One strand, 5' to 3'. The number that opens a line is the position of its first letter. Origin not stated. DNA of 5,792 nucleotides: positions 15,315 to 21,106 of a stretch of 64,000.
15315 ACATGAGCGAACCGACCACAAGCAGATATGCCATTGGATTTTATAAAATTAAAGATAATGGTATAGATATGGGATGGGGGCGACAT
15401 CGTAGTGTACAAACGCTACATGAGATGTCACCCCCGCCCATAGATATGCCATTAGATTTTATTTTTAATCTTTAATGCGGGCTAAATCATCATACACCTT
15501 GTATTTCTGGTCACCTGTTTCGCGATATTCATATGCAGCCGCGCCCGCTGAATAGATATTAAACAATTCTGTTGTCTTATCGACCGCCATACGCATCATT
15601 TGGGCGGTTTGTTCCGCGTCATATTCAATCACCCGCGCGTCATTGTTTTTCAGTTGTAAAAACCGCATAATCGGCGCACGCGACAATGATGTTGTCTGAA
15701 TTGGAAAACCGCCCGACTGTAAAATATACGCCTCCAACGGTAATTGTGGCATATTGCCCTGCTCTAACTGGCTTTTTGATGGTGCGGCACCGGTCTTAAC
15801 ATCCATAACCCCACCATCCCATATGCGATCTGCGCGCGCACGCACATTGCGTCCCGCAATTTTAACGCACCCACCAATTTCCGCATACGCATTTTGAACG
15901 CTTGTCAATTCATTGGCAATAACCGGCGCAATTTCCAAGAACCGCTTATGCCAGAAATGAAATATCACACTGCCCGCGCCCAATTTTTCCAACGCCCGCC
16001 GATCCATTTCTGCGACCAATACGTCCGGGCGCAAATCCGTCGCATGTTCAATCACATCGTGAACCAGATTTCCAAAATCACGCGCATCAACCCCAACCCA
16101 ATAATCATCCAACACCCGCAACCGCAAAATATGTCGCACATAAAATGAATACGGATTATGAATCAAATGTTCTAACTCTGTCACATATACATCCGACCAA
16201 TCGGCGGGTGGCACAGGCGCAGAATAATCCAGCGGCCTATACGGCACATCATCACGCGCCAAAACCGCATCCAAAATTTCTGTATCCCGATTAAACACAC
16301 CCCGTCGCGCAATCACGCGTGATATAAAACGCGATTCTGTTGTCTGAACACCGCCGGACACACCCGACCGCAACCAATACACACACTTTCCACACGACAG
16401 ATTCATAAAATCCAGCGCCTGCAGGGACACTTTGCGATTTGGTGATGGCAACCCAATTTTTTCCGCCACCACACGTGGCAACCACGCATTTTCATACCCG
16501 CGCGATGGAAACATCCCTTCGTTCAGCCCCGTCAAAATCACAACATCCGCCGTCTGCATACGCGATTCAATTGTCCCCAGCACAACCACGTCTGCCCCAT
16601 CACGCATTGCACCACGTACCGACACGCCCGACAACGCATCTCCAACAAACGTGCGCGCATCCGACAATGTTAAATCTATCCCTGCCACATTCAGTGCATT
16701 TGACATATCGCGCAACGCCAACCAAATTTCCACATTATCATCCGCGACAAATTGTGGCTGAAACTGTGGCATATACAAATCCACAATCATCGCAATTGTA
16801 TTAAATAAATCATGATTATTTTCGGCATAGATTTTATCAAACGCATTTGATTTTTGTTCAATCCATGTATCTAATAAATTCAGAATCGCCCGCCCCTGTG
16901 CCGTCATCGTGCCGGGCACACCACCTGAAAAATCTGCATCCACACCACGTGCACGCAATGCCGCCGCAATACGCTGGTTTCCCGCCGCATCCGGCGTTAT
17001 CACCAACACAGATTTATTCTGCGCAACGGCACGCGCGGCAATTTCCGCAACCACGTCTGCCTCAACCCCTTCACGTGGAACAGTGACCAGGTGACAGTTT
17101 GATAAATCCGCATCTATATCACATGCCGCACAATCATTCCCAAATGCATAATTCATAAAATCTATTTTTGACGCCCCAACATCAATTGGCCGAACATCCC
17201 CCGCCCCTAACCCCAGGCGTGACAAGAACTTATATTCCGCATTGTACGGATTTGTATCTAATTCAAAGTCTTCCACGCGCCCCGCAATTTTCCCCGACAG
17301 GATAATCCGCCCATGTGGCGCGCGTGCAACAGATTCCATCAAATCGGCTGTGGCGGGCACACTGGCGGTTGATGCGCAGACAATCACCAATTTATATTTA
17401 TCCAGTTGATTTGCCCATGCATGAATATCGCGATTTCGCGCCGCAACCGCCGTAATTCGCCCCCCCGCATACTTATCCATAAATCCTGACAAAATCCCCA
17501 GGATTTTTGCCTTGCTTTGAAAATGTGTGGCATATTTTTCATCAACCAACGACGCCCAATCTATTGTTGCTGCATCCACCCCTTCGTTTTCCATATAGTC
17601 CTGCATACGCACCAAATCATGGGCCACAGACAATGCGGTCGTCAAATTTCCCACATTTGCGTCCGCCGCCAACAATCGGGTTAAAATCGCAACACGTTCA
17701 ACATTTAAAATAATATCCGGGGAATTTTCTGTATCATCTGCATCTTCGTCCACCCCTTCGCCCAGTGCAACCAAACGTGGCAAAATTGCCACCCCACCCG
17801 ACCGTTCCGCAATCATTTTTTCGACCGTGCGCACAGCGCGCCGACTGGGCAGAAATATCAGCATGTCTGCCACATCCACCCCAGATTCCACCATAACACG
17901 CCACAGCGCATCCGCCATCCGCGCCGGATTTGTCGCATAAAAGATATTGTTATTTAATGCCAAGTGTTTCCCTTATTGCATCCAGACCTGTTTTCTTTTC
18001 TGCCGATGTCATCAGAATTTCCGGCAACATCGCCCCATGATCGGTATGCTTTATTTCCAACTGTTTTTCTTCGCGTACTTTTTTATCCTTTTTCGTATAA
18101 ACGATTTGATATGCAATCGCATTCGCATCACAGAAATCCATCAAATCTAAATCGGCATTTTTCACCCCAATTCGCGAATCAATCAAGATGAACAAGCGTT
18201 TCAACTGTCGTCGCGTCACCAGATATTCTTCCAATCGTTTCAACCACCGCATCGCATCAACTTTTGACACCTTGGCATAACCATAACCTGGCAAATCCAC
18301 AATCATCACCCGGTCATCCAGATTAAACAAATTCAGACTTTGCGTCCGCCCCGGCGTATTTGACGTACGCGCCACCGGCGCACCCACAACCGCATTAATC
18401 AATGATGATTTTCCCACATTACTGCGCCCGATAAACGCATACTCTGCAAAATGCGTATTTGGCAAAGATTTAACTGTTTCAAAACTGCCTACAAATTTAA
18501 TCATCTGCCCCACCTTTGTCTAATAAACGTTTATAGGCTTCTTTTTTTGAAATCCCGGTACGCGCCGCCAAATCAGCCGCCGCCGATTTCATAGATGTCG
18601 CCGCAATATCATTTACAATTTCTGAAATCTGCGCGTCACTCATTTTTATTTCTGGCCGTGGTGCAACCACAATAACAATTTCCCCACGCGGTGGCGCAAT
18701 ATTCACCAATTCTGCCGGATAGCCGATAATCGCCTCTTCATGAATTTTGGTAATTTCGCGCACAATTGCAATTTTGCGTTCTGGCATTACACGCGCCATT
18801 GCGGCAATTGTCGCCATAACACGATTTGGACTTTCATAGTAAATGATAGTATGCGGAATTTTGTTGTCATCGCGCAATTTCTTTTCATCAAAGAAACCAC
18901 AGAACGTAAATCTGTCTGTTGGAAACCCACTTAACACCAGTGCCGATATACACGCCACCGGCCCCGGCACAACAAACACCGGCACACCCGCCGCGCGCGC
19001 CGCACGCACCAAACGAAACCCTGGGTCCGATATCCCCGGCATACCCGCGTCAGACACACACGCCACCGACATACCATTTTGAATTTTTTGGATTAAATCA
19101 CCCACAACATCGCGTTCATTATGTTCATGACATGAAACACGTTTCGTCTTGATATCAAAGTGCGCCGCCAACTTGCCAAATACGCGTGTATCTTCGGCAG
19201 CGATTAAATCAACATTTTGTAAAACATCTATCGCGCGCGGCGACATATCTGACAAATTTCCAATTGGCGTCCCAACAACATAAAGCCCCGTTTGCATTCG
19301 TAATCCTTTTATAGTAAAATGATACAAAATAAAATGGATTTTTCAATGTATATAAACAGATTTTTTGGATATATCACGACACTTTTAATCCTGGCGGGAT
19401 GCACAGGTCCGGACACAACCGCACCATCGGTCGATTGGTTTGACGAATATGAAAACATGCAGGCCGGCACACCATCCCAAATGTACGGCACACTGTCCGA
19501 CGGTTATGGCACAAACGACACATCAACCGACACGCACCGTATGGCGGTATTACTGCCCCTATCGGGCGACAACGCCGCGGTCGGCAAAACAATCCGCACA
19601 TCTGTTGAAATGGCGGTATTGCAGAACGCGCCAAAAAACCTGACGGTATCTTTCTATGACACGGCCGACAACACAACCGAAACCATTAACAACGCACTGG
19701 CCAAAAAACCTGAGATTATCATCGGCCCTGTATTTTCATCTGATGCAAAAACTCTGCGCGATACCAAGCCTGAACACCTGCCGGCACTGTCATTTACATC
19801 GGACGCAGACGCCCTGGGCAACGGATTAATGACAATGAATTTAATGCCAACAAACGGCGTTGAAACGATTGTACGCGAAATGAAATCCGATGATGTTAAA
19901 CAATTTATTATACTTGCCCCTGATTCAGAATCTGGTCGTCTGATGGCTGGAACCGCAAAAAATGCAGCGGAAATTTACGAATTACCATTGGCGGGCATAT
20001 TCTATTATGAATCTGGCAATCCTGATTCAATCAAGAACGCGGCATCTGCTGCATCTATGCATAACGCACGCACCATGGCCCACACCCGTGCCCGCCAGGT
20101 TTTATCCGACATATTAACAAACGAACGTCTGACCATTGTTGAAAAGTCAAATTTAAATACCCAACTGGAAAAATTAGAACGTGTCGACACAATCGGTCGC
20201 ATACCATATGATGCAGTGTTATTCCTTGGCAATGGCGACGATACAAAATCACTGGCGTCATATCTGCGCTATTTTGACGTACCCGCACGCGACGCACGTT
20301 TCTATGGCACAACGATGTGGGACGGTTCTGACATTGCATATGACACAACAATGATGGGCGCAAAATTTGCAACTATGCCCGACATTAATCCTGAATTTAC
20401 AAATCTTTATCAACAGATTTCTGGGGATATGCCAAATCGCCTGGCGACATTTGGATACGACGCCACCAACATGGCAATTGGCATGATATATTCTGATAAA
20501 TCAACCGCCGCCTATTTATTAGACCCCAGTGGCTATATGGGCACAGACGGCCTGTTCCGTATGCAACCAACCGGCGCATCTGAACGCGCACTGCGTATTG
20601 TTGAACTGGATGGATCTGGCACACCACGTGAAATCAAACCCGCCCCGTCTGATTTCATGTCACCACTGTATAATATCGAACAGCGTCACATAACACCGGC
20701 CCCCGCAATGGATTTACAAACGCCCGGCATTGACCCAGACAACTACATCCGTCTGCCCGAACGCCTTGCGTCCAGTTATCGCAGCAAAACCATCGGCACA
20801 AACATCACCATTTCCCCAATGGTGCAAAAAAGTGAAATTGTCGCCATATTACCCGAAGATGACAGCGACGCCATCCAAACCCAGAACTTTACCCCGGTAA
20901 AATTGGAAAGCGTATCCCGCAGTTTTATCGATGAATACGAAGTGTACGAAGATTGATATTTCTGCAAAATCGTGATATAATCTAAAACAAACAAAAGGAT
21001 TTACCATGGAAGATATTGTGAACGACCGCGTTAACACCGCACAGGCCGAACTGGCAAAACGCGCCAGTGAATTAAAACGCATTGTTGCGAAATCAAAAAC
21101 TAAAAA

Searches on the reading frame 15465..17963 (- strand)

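Call 53: search_protein_families(library=pfam, proteins=[window:15465-17963:-], max_evalue=0.0001)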
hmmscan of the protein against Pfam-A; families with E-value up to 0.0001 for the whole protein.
window:15465-17963:- (832 aa): 1 family
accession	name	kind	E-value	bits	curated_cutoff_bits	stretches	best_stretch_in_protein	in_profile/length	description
PF12705.13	PDDEXK_1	-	6.8e-13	49.6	22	1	594-789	4-210/247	PD-(D/E)XK nuclease superfamily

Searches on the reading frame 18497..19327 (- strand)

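Call 53: search_protein_families(library=pfam, proteins=[window:18497-19327:-], max_evalue=0.0001)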
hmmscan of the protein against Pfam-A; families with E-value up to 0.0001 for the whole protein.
window:18497-19327:- (276 aa): 1 family
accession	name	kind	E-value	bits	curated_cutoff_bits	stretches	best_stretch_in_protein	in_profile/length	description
PF00590.25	TP_methylase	-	3.3e-29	102.8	27.8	1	15-201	2-205/212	Tetrapyrrole (Corrin/Porphyrin) Methylases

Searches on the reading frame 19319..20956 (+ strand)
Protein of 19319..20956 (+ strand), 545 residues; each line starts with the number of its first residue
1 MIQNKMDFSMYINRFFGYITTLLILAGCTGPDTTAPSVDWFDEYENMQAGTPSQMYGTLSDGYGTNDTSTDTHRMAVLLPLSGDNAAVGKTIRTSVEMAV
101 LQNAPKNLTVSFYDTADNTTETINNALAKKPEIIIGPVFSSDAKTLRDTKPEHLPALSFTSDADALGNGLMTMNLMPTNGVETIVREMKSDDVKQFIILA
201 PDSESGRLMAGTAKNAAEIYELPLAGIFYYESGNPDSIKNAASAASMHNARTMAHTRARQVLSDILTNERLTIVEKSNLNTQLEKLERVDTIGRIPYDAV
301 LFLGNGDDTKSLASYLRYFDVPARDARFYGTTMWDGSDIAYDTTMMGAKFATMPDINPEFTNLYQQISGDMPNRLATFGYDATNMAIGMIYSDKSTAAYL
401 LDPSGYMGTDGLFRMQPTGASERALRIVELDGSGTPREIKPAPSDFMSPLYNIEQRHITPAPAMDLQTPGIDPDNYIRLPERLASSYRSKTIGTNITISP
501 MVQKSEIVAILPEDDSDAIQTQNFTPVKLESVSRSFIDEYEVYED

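Call 53: search_protein_families(library=pfam, proteins=[window:19319-20956:+], max_evalue=0.0001)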
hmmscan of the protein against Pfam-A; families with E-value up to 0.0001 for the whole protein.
window:19319-20956:+ (545 aa): 2 families
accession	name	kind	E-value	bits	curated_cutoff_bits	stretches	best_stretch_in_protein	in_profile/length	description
PF13458.12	Peripla_BP_6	-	4.9e-13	49.9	31.7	1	74-386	3-289/343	Periplasmic binding protein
PF04348.19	LppC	-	1e-11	44.6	28.8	1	70-208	216-361/563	LppC putative lipoprotein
